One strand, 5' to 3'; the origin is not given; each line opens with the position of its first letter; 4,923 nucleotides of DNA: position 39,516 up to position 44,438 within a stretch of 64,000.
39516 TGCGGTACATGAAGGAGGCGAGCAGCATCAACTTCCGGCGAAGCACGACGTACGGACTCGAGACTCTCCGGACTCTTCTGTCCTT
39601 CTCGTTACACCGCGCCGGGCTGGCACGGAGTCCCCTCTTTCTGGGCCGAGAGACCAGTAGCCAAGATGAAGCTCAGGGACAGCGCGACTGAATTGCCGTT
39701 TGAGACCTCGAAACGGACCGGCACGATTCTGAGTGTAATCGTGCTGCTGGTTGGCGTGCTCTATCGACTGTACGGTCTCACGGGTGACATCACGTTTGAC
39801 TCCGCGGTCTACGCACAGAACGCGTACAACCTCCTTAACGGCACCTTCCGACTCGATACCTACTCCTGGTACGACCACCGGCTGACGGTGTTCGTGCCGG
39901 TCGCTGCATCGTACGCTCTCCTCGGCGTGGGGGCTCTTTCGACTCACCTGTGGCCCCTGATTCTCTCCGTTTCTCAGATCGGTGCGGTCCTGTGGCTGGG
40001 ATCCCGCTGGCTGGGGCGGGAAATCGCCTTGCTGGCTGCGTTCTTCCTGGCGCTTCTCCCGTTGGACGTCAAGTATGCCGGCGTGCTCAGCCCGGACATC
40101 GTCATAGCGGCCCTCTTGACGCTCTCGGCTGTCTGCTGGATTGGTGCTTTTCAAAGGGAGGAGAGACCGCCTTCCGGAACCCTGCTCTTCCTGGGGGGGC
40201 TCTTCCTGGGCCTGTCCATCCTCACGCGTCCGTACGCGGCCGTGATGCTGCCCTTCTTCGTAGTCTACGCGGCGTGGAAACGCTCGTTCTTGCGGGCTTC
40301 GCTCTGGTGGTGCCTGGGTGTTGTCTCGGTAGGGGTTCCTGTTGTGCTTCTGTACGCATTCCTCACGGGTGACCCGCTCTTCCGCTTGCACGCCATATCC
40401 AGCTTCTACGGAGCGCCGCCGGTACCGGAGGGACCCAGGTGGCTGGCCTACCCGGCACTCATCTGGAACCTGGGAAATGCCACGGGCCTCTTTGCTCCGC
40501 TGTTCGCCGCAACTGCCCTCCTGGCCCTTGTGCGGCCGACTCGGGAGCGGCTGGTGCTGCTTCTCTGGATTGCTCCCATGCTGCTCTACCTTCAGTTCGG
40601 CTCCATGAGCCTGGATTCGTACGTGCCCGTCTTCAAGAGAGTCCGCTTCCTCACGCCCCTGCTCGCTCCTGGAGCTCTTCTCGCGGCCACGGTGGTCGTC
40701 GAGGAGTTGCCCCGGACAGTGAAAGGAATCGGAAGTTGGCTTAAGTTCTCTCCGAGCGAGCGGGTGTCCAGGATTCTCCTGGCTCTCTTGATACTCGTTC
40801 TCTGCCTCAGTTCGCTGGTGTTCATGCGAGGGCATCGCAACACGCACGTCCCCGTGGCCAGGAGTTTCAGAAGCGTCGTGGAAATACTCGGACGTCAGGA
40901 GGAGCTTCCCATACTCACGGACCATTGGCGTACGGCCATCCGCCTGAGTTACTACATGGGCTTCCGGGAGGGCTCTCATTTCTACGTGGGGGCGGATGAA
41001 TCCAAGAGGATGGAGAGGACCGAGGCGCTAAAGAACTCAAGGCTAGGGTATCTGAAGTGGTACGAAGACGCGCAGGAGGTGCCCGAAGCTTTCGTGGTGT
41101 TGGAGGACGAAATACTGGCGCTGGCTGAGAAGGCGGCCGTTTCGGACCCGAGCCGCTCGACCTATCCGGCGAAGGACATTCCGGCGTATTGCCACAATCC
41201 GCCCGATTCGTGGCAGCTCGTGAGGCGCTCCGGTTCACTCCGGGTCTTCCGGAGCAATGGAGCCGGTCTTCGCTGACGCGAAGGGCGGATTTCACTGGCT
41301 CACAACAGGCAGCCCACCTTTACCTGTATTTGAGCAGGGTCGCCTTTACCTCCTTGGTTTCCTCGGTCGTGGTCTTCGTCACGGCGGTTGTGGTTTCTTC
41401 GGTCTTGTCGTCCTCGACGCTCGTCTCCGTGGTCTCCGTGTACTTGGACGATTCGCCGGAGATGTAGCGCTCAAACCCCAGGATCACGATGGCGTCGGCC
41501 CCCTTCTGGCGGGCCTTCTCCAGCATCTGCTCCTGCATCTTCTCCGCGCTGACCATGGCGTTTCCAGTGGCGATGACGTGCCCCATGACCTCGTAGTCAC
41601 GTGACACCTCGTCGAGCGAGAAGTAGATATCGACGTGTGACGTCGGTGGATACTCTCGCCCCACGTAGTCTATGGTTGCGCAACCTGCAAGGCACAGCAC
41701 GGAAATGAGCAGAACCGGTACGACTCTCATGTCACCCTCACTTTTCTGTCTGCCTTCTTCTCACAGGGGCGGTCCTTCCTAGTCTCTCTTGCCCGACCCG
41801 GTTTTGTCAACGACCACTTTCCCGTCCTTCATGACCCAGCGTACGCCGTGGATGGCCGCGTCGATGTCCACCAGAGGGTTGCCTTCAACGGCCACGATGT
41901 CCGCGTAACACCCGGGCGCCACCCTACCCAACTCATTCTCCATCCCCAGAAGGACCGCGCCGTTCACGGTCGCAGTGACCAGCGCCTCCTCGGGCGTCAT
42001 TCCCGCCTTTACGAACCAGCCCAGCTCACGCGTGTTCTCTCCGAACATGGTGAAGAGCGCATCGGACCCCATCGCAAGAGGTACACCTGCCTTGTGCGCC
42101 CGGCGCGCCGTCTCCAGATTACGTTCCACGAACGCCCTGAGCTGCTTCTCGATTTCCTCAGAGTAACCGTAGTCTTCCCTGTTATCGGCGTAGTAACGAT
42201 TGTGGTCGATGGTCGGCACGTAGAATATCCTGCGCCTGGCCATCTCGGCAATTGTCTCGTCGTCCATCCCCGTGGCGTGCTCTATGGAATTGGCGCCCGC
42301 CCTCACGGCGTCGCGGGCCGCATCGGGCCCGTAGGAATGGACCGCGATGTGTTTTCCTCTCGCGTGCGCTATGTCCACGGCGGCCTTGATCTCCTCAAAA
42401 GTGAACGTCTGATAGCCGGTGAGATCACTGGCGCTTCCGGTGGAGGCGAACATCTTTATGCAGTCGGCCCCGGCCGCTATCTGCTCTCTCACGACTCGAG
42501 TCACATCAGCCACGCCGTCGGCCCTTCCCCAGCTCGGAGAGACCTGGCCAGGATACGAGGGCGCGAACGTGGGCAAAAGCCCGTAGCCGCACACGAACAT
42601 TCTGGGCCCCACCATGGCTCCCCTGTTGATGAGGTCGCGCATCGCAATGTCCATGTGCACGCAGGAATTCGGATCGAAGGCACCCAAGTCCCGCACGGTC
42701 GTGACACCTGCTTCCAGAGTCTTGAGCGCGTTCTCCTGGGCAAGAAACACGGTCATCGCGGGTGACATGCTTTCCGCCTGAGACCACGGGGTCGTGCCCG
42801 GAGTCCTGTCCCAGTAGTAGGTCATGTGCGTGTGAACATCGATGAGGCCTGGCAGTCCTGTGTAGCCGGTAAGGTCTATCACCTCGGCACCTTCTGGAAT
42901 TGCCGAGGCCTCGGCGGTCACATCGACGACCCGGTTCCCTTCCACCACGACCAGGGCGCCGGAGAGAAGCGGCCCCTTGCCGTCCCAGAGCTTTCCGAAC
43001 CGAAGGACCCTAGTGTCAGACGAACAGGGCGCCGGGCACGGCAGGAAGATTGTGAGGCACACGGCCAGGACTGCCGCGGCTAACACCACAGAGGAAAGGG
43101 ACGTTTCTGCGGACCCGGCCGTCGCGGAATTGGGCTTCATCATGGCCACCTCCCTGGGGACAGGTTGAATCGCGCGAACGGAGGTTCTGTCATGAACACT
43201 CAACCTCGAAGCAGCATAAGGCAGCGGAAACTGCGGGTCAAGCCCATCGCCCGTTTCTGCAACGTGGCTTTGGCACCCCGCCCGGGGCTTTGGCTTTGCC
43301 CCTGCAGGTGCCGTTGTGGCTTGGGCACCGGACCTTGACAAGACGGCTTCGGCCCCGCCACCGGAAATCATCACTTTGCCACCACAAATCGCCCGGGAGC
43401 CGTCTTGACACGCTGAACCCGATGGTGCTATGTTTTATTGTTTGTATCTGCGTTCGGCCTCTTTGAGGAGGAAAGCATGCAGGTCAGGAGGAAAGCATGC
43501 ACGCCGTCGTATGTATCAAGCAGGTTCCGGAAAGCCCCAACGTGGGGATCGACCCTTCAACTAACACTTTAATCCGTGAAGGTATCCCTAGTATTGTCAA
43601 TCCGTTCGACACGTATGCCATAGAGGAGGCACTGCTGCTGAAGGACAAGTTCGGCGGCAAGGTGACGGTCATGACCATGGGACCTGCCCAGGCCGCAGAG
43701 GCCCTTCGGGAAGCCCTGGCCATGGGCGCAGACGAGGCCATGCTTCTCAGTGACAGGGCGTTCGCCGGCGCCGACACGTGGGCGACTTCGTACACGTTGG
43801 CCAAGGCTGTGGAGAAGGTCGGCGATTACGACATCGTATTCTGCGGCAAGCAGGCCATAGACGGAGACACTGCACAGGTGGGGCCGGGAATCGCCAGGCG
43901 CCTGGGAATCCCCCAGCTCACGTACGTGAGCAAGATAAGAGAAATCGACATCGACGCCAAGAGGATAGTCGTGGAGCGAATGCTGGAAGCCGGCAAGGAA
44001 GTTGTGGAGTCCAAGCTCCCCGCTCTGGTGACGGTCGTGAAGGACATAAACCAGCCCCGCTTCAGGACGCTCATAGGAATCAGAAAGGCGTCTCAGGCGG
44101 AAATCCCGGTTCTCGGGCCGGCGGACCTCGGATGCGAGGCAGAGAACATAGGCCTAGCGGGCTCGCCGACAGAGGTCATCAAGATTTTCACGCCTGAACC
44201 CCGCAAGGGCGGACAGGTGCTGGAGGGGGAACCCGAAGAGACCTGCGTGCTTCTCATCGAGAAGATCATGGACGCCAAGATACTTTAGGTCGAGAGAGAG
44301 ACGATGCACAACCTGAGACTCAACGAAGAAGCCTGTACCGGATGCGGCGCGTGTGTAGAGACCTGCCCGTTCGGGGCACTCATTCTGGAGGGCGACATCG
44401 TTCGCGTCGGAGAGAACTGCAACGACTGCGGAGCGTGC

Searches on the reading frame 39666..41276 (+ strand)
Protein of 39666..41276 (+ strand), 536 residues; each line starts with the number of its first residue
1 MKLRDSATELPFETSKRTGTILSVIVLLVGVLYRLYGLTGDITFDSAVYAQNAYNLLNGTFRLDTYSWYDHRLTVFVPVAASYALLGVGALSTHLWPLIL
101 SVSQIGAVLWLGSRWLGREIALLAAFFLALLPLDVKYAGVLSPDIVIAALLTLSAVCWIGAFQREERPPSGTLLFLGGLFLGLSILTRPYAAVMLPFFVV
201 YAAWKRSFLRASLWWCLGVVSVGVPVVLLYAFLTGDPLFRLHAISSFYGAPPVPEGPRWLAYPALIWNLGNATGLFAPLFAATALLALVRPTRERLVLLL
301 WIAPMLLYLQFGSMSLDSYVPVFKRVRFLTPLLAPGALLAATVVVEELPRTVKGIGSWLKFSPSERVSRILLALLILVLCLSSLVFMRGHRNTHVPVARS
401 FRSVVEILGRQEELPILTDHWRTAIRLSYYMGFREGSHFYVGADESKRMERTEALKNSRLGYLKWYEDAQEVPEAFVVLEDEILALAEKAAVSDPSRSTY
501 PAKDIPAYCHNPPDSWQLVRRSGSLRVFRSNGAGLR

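Call 10: search_protein_families(library=pfam, proteins=[window:39666-41276:+], max_evalue=0.01)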
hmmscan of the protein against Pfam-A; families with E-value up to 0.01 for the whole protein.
window:39666-41276:+ (536 aa): 2 families
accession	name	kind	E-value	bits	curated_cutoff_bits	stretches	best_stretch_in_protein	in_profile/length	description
PF13231.12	PMT_2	-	6.4e-10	39.9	26.1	1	79-224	10-152/160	Dolichyl-phosphate-mannose-protein mannosyltransferase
PF24661.1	DUF7649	-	0.0052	17.3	27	1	144-203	27-83/85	Domain of unknown function (DUF7649)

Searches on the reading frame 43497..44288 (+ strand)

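Call 89: search_protein_families(library=pfam, proteins=[window:43497-44288:+], max_evalue=0.001)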
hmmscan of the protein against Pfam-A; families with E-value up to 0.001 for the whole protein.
window:43497-44288:+ (263 aa): 1 family
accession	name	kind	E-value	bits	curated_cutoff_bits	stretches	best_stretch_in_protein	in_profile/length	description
PF01012.27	ETF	-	1.9e-50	171.6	26.7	1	23-210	2-180/181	Electron transfer flavoprotein domain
